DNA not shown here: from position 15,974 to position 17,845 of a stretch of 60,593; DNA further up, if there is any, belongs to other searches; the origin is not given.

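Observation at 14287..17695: OLD-family ATPase-Toprim nuclease coupled to a DUF2130-like coiled-coil PD-(D/E)xK protein: candidate two-gene defence system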

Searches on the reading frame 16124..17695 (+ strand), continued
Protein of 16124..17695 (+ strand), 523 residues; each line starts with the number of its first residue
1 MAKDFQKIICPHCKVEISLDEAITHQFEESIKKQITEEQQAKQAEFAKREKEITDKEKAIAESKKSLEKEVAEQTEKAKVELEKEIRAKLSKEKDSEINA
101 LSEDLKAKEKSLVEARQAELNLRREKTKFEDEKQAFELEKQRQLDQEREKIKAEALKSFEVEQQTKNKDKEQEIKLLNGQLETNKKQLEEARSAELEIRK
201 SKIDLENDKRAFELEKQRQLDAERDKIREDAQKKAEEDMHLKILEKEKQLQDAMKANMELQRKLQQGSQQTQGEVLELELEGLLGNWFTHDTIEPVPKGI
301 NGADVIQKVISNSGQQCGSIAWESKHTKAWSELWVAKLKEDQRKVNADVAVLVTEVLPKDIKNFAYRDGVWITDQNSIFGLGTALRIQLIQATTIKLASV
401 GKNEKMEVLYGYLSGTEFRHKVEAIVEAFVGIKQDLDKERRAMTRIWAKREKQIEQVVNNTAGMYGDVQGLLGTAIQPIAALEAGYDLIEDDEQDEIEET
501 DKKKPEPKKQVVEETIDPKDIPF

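Call 47: search_protein_families(library=padloc, proteins=[L101:7515-9236:+, L116:4132-5919:+, L123:3937-5772:+, L124:4356-5972:+, L145:711-2567:+, L168:1506-2651:+, L174:6190-8145:+], max_evalue=1e-10)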
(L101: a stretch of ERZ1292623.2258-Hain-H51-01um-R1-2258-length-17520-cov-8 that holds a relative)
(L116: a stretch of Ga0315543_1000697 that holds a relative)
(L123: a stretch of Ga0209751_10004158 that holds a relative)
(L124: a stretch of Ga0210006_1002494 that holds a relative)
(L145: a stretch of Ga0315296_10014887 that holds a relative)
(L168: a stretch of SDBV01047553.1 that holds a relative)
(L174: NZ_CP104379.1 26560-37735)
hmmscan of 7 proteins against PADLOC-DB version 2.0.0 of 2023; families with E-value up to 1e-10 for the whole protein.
L101:7515-9236:+ (574 aa): 58 families (the best 25 are shown)
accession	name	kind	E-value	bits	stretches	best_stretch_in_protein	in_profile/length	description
PDLC02358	Old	-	1.2e-55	187.4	1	1-342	2-332/578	Old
PDLC02979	AriA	-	3.4e-32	110.7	2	118-339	187-373/373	-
PDLC00070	GajA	-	1e-26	91.7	0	141-338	154-336/596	AAA ATPase domain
PDLC00069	GajA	-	1.5e-26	91.1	0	1-78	1-88/687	AAA ATPase domain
PDLC00066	GajA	-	2.7e-26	90.2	1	1-353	1-335/567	AAA ATPase domain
PDLC00067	GajA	-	5.2e-26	89.3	1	251-503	265-474/604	AAA ATPase domain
PDLC00090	GajA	-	4.3e-25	86.5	1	1-354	1-378/659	AAA ATPase domain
PDLC00065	GajA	-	6e-25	86.1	1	66-502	126-515/670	AAA ATPase domain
PDLC00096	GajA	-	4.8e-24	83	1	1-343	1-341/630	AAA ATPase domain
PDLC00077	GajA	-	1.8e-23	81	0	407-509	415-515/616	AAA ATPase domain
PDLC00086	GajA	-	2.4e-23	80.8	0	420-504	389-476/600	AAA ATPase domain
PDLC00093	GajA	-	4.7e-23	79.8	1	252-502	340-566/736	AAA ATPase domain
PDLC00091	GajA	-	8.8e-23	79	1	1-339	1-342/627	AAA ATPase domain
PDLC00081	GajA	-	3.2e-21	73.7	1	1-362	1-347/574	AAA ATPase domain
PDLC00080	GajA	-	6.2e-21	72.8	1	23-342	31-340/622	AAA ATPase domain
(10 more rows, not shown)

L116:4132-5919:+ (596 aa): 53 families (the best 25 are shown)
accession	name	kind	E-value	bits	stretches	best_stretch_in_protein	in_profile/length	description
PDLC02358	Old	-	3.2e-73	245.5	2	177-536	124-482/578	Old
PDLC02979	AriA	-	1.1e-44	151.8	1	1-388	1-373/373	-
PDLC00070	GajA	-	3.2e-40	136.3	1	195-532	153-478/596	AAA ATPase domain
PDLC00067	GajA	-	2.4e-37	126.7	1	163-516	133-474/604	AAA ATPase domain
PDLC00065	GajA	-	9.7e-36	121.7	1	163-540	162-542/670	AAA ATPase domain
PDLC00062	GajA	-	1.7e-33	114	1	309-417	272-371/639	AAA ATPase domain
PDLC00096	GajA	-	6.4e-31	105.7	1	199-537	149-491/630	AAA ATPase domain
PDLC00071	GajA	-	1.1e-30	105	1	198-539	147-457/588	AAA ATPase domain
PDLC00094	GajA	-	4.2e-30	102.8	1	306-544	267-487/569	AAA ATPase domain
PDLC00093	GajA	-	7.6e-29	98.9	1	317-564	356-604/736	AAA ATPase domain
PDLC00090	GajA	-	1.9e-27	94.3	1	194-528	163-502/659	AAA ATPase domain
PDLC00069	GajA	-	2.4e-27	93.6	1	343-523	330-526/687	AAA ATPase domain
PDLC00063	GajA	-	1.6e-26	91.1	1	194-516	195-538/679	AAA ATPase domain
PDLC00085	GajA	-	2.1e-26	90.9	1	335-568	258-502/580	AAA ATPase domain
PDLC00095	GajA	-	1.1e-25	88.3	1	316-556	368-609/752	AAA ATPase domain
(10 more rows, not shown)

L123:3937-5772:+ (612 aa): 31 families (the best 25 are shown)
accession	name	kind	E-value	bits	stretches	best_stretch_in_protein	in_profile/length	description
PDLC02358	Old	-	4.9e-63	211.8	1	182-541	112-453/578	Old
PDLC02979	AriA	-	2.1e-30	104.8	1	1-406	1-372/373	-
PDLC00070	GajA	-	4.9e-25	86.2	1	218-541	157-455/596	AAA ATPase domain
PDLC00096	GajA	-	6.4e-24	82.6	1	276-510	208-423/630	AAA ATPase domain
PDLC00071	GajA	-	1.5e-23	81.4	1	364-486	276-394/588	AAA ATPase domain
PDLC00099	GajA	-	2.4e-21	74.3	1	243-491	183-418/626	AAA ATPase domain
PDLC00091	GajA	-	1.2e-19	68.6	1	357-509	292-434/627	AAA ATPase domain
PDLC00067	GajA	-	7.6e-18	62.3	1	363-546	306-470/604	AAA ATPase domain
PDLC00080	GajA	-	8.6e-18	62.4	1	243-476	180-397/622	AAA ATPase domain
PDLC00101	GajA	-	1e-17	62.2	0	365-541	277-441/632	AAA ATPase domain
PDLC00085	GajA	-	1.7e-17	61.5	0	395-540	318-445/580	AAA ATPase domain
PDLC00062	GajA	-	2.3e-17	60.7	0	328-426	272-363/639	AAA ATPase domain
PDLC00086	GajA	-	8.4e-17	59.2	1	327-539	280-467/600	AAA ATPase domain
PDLC02980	AriA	-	2.6e-16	58.5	0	312-408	221-304/304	-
PDLC00065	GajA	-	3.4e-16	57.1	1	339-542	313-511/670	AAA ATPase domain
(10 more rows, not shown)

L124:4356-5972:+ (539 aa): 52 families (the best 25 are shown)
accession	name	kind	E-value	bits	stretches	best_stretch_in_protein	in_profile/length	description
PDLC02358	Old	-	1.7e-71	239.8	1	9-486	2-478/578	Old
PDLC02979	AriA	-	1e-40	138.7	1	9-335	1-373/373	-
PDLC00070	GajA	-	2.6e-39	133.3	1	9-474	1-465/596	AAA ATPase domain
PDLC00067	GajA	-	4.8e-35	119.1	1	9-502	3-502/604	AAA ATPase domain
PDLC00085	GajA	-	1.4e-34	117.9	1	9-487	1-469/580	AAA ATPase domain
PDLC00096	GajA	-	1.2e-33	114.7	1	9-482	1-480/630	AAA ATPase domain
PDLC00080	GajA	-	7.4e-32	108.9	1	15-481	7-476/622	AAA ATPase domain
PDLC00071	GajA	-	4.3e-31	106.4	1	9-476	1-455/588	AAA ATPase domain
PDLC00065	GajA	-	1.8e-30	104.4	1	98-481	150-529/670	AAA ATPase domain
PDLC00094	GajA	-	1.1e-29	101.4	1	9-487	1-482/569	AAA ATPase domain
PDLC00086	GajA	-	2.9e-28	97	1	170-488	191-493/600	AAA ATPase domain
PDLC00099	GajA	-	2.3e-26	90.9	1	13-479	5-482/626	AAA ATPase domain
PDLC00072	GajA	-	7.8e-26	88.7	1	149-478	209-523/709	AAA ATPase domain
PDLC00069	GajA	-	9.7e-26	88.4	1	173-472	224-518/687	AAA ATPase domain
PDLC00075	GajA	-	2.1e-25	87.3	1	9-438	1-405/536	AAA ATPase domain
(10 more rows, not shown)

L145:711-2567:+ (619 aa): 53 families (the best 25 are shown)
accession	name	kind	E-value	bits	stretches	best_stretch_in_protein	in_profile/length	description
PDLC02979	AriA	-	2e-66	223.3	1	1-369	1-371/373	-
PDLC02358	Old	-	8.2e-27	92.2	2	1-108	2-105/578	Old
PDLC00067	GajA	-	2.3e-24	83.8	1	290-392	265-367/604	AAA ATPase domain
PDLC00062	GajA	-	2.1e-22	77.3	1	290-395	265-368/639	AAA ATPase domain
PDLC00086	GajA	-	4.5e-21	73.3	0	282-559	266-527/600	AAA ATPase domain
PDLC00091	GajA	-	1.2e-20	71.9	0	317-396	288-367/627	AAA ATPase domain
PDLC00070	GajA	-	2.9e-20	70.4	1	221-397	173-362/596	AAA ATPase domain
PDLC00090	GajA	-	8e-20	69.1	1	1-49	1-50/659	AAA ATPase domain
PDLC00094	GajA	-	1.8e-19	67.7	0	284-392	257-363/569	AAA ATPase domain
PDLC00069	GajA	-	1.2e-18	64.9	1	4-398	4-408/687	AAA ATPase domain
PDLC00099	GajA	-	1.7e-18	64.9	0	211-380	189-353/626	AAA ATPase domain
PDLC00096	GajA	-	1.8e-18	64.6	0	317-388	280-354/630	AAA ATPase domain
PDLC00066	GajA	-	1.2e-17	61.7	0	211-383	166-333/567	AAA ATPase domain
PDLC00065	GajA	-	2.5e-17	60.9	1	1-395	1-411/670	AAA ATPase domain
PDLC02980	AriA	-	5.3e-17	60.7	1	25-370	1-302/304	-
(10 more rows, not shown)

L168:1506-2651:+ (382 aa): 19 families
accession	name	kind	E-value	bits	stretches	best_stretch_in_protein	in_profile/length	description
PDLC02358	Old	-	2.9e-29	100.3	1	100-277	186-353/578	Old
PDLC02979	AriA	-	9e-23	79.7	1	67-251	198-373/373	-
PDLC02980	AriA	-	1.8e-21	75.4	1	87-250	180-302/304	-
PDLC00062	GajA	-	4.9e-17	59.6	1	173-262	270-354/639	AAA ATPase domain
PDLC00070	GajA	-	1.2e-16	58.4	1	116-249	207-335/596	AAA ATPase domain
PDLC03878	NsnB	-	3.1e-16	58.1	0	66-247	112-277/345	-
PDLC00067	GajA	-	3.2e-16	56.9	0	166-274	263-366/604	AAA ATPase domain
PDLC04178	HEC-01A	-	1e-13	49.1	0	161-249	250-329/399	-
PDLC00091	GajA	-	2.6e-13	47.7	0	82-248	175-339/627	AAA ATPase domain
PDLC04177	HEC-01A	-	4.4e-13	47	0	201-274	292-362/393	-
PDLC04182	HEC-01A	-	5.6e-13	46.6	0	191-251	295-351/406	-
PDLC02914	ATPase-Toprim_I-B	-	1.7e-12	45.3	0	203-276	200-270/443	-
PDLC00094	GajA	-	3.6e-12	43.5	0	175-246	270-337/569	AAA ATPase domain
PDLC02915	ATPase-Toprim_I-B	-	1.1e-11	42.2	0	101-274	157-323/623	-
PDLC04135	mad3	-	1.8e-11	42.2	0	109-251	209-327/374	mads_3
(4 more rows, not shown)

L174:6190-8145:+ (652 aa): 59 families (the best 25 are shown)
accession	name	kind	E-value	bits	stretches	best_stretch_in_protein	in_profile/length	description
PDLC00065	GajA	-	2.1e-190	632.8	1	6-650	1-666/670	AAA ATPase domain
PDLC00079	GajA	-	2.4e-181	603.1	1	6-649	1-701/702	AAA ATPase domain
PDLC00063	GajA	-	1.3e-127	425.2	1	6-650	1-662/679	AAA ATPase domain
PDLC00093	GajA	-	1.3e-96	323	1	6-650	1-721/736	AAA ATPase domain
PDLC00088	GajA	-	7.9e-94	313.5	1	297-650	2-372/372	AAA ATPase domain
PDLC00095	GajA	-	2.5e-86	288.8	2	142-649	174-731/752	AAA ATPase domain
PDLC00082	GajA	-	1.1e-70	236.9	2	74-648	103-693/694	AAA ATPase domain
PDLC00068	GajA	-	4.1e-59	198.9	1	184-513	4-351/545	AAA ATPase domain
PDLC02979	AriA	-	3.9e-55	186.2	1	6-371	1-373/373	-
PDLC00076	GajA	-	2.8e-54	182.7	1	6-619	1-615/700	AAA ATPase domain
PDLC00069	GajA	-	1.9e-43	146.9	1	6-596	1-594/687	AAA ATPase domain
PDLC00091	GajA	-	3.8e-43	146.3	1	6-649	1-621/627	AAA ATPase domain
PDLC00077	GajA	-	1.4e-42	144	1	6-516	1-518/616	AAA ATPase domain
PDLC00070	GajA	-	1.8e-41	140.5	1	6-649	1-593/596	AAA ATPase domain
PDLC00096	GajA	-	1.3e-40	137.8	1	287-649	254-614/630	AAA ATPase domain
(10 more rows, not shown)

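Call 52: search_protein_families(library=pfam, proteins=[L094:3197-4339:+, L094:4345-5994:+, L107:4069-5268:+, L107:5275-7176:+, L135:956-3325:+, L144:2-3154:+, L139:2127-4028:+, L001:5688-5990:+, L145:2599-3072:+, L171:4546-5898:+], max_evalue=0.001)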
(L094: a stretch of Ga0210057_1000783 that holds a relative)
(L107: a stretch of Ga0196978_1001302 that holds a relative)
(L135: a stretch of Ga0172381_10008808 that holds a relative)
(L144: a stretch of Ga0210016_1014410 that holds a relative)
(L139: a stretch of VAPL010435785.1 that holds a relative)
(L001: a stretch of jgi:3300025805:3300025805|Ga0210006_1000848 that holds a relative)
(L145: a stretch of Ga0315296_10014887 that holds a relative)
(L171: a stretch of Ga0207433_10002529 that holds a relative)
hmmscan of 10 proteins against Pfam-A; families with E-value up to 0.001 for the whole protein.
L094:3197-4339:+ (380 aa): 0 families

L094:4345-5994:+ (549 aa): 5 families
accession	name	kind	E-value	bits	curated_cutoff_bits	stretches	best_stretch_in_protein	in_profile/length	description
PF01935.23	DUF87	-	4.5e-38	132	23.2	1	129-378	4-218/220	Helicase HerA, central domain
PF01580.24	FtsK_SpoIIIE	-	3.1e-06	27.3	24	0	149-173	40-64/221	FtsK/SpoIIIE family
PF10412.15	TrwB_AAD_bind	-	1.5e-05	24.5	20.5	1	148-207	15-65/387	Type IV secretion-system coupling protein DNA-binding domain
PF05872.18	HerA_C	-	0.00026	20.2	22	0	399-504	257-359/502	Helicase HerA-like C-terminal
PF12846.13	AAA_10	-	0.00053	19.6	27.5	0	141-224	14-99/362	AAA-like domain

L107:4069-5268:+ (400 aa): 1 family
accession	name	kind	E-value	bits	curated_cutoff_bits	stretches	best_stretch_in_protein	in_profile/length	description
PF13289.12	SIR2_2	-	2.5e-19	70.2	24.5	1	160-309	2-123/141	SIR2-like domain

L107:5275-7176:+ (634 aa): 5 families
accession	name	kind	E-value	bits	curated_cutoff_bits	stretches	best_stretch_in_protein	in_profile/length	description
PF01935.23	DUF87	-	5.5e-35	121.9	23.2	1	133-429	1-218/220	Helicase HerA, central domain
PF05872.18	HerA_C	-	1.5e-09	37.5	22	1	440-547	247-361/502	Helicase HerA-like C-terminal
PF10412.15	TrwB_AAD_bind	-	5.6e-07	29.2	20.5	1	152-205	12-61/387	Type IV secretion-system coupling protein DNA-binding domain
PF01580.24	FtsK_SpoIIIE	-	1e-06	28.8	24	1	151-179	36-63/221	FtsK/SpoIIIE family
PF13191.12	AAA_16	-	6.7e-05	23.9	32.6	1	151-244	20-109/167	AAA ATPase domain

L135:956-3325:+ (790 aa): 1 family
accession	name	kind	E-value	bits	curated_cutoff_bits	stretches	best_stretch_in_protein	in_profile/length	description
PF13166.12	AAA_13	-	3e-35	122.5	36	1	20-765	8-691/713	AAA domain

L144:2-3154:+ (1051 aa): 5 families
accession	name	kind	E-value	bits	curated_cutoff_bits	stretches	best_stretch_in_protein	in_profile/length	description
PF18741.7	MTES_1575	-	8e-34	116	38.2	1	739-835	1-95/96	REase_MTES_1575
PF13087.12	AAA_12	-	1.8e-17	64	27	1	506-692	15-193/195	AAA domain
PF13086.12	AAA_11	-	2.2e-08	34.6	27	1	430-470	213-254/257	AAA domain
PF11784.13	DUF3320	-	2.9e-08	34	25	1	894-936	7-49/50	Protein of unknown function (DUF3320)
PF04480.18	DUF559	-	0.00045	20.5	20.6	0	782-836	57-108/109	Protein of unknown function (DUF559)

L139:2127-4028:+ (634 aa): 6 families
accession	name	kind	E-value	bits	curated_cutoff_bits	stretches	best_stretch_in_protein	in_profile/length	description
PF01555.25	N6_N4_Mtase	-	6.6e-42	144.4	26.7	1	159-443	1-205/221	DNA methylase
PF13411.12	MerR_1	-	6.4e-11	42.6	21.6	1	10-57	1-47/69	MerR HTH family regulatory protein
PF00376.29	MerR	-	5.4e-09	36.2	28.2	1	11-48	1-38/38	MerR family regulatory protein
PF12728.13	HTH_17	-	4.9e-05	24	27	1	9-50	1-40/51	Helix-turn-helix domain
PF01527.26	HTH_Tnp_1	-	0.00046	20.8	24.1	0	7-47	21-59/75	Transposase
PF03602.21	Cons_hypoth95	-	0.00075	19.6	24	0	143-173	99-128/182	Conserved hypothetical protein 95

L001:5688-5990:+ (100 aa): 0 families

L145:2599-3072:+ (158 aa): 1 family
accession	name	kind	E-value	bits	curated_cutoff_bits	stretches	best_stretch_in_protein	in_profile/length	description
PF00782.25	DSPc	-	3.3e-05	24.2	33.5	1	78-132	59-113/133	Dual specificity phosphatase, catalytic domain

L171:4546-5898:+ (451 aa): 1 family
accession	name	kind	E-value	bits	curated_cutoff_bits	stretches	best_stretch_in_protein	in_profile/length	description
PF09623.16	Cas_NE0113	-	8.9e-42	143.7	23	1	69-264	1-184/208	CRISPR-associated protein NE0113 (Cas_NE0113)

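Call 64: find_related_loci(query=A2, collection=viral_contigs, flank=6000)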
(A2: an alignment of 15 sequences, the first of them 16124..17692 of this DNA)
Query A2 (523 aa) in viral_contigs; peptide patterns used: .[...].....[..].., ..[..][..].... (x = any residue, [..] = any of these).
87 stretches matched a pattern; 21 encode a relative of the query (tblastn E <= 1e-3); 20 distinct loci.
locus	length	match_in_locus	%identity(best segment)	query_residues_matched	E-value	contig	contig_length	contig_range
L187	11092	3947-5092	48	1-483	2e-94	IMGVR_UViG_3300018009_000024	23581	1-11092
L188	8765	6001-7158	47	1-483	2e-91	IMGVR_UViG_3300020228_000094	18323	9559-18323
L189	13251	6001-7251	44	10-523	8e-91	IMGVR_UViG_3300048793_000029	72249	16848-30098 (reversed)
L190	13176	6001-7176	41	8-491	2e-81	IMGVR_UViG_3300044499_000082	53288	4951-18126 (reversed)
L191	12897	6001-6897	40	187-485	3e-70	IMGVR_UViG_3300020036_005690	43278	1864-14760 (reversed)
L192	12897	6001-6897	40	187-485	3e-70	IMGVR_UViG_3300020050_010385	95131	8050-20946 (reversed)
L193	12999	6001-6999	39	177-505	1e-69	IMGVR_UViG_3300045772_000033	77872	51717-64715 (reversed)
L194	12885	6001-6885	42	188-482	4e-68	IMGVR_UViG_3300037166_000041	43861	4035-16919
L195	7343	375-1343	40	166-489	3e-67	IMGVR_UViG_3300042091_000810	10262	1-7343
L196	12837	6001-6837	43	204-482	3e-67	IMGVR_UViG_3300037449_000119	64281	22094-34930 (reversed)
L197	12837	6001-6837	43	204-482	3e-67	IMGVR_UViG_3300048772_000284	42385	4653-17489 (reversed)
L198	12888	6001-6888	39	187-482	2e-66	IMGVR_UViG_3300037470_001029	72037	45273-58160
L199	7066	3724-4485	45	220-476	8e-64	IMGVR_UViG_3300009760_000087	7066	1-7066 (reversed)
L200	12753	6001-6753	43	228-483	2e-60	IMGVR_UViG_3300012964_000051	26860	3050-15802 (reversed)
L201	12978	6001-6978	37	157-483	2e-60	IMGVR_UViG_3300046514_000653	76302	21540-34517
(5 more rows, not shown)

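Call 101: search_protein_families(library=pfam, alignment_id=A9, max_evalue=0.00001)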
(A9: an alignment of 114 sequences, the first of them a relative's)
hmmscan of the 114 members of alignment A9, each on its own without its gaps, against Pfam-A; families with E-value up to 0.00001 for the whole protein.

A. member 1, L093:147-1976:+ (610 aa): 4 families
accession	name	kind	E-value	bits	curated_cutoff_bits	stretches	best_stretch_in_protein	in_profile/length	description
PF13175.12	AAA_15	-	3.8e-32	112.8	32.1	1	1-408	1-374/374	AAA ATPase domain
PF20469.4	OLD-like_TOPRIM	-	1.8e-17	64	23.2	1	460-528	1-67/67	Overcoming lysogenization defect protein-like, TOPRIM domain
PF13304.12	AAA_21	-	9.1e-14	52.7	27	1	27-409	3-304/304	AAA domain, putative AbiEii toxin, Type IV TA system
PF11398.14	DUF2813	-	4.3e-06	26.8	21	0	1-49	1-48/372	Protein of unknown function (DUF2813)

B. families by the number of members that match (of 114 scanned): 121 families (the first 25 are shown)
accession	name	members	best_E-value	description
PF13175.12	AAA_15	7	3.2e-38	AAA ATPase domain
PF13304.12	AAA_21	6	1.1e-19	AAA domain, putative AbiEii toxin, Type IV TA system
PF20469.4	OLD-like_TOPRIM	6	1.5e-17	Overcoming lysogenization defect protein-like, TOPRIM domain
PF11398.14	DUF2813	5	3.7e-12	Protein of unknown function (DUF2813)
PF12705.13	PDDEXK_1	4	4.7e-34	PD-(D/E)XK nuclease superfamily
PF00717.28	Peptidase_S24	4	3.9e-30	Peptidase S24-like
PF01726.22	LexA_DNA_bind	3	1e-18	LexA DNA binding domain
PF13245.12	AAA_19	3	1.3e-13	AAA domain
PF02463.25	SMC_N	3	9.3e-11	RecF/RecN/SMC N terminal domain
PF00580.27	UvrD-helicase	2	2.1e-48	UvrD/REP helicase N-terminal domain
PF13166.12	AAA_13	2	1.3e-36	AAA domain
PF18741.7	MTES_1575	2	8e-34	REase_MTES_1575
PF01420.25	Methylase_S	2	1.8e-33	Type I restriction modification DNA specificity domain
PF00589.27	Phage_integrase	2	2e-29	Phage integrase family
PF13649.12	Methyltransf_25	2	3.5e-23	Methyltransferase domain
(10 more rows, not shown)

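Call 104: list_cluster_members(proteins=[P0004, P0123, P0018, P0146])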
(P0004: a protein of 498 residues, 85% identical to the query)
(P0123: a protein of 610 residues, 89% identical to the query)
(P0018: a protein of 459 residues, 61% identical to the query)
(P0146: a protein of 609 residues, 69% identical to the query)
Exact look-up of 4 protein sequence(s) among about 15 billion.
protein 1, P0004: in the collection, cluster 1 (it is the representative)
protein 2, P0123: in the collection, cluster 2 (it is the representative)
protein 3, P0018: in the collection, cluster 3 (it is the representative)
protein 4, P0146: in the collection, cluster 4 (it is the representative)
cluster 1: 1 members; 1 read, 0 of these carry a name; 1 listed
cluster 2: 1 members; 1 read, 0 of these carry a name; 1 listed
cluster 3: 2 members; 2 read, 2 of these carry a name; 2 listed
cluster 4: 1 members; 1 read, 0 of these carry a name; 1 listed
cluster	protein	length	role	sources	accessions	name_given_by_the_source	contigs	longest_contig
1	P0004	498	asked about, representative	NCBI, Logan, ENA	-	-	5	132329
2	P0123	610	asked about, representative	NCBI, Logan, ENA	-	-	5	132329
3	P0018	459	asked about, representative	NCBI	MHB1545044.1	MAG: DUF2130 domain-containing protein, partial [bacterium]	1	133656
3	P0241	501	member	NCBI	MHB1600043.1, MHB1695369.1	MAG: DUF2130 domain-containing protein [bacterium]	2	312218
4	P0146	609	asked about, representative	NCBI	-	-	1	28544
